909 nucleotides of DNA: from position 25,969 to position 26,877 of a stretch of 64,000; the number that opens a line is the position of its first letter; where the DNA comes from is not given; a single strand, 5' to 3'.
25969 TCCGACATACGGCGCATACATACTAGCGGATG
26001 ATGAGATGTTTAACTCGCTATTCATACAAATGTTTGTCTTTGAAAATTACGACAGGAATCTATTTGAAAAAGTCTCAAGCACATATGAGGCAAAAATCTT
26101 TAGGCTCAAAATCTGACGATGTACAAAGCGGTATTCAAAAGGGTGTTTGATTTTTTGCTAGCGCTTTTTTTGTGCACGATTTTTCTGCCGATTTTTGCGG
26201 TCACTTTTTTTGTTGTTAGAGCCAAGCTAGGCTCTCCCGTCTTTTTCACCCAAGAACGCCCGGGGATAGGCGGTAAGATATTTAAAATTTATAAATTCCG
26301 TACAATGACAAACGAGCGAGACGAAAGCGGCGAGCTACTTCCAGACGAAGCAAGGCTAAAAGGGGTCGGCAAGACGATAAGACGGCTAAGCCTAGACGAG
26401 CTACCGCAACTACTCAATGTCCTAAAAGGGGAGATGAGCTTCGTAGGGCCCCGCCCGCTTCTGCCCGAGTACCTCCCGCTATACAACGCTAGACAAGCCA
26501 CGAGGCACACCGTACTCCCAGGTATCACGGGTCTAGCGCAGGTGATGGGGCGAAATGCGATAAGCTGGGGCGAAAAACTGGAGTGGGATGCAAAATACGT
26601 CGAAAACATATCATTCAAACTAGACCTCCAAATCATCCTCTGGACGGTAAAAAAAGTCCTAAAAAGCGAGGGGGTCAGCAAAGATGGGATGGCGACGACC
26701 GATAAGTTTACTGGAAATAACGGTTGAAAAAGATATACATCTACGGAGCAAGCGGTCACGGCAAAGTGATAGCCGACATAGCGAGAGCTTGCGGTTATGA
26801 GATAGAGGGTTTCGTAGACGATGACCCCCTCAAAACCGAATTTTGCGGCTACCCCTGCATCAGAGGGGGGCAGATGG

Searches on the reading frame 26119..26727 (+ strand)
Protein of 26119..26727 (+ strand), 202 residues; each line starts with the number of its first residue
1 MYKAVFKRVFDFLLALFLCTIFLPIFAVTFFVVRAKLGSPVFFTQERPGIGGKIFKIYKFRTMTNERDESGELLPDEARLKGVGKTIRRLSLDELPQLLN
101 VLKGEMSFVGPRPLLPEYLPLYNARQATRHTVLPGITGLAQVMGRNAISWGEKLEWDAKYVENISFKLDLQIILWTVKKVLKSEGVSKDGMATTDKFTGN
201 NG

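Call 25: search_protein_families(library=pfam, proteins=[window:26119-26727:+], max_evalue=0.001)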
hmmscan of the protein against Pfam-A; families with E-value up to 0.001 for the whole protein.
window:26119-26727:+ (202 aa): 1 family
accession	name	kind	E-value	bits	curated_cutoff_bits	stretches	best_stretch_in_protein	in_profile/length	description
PF02397.22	Bac_transf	-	5.6e-61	205.6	27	1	7-182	1-179/179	Bacterial sugar transferase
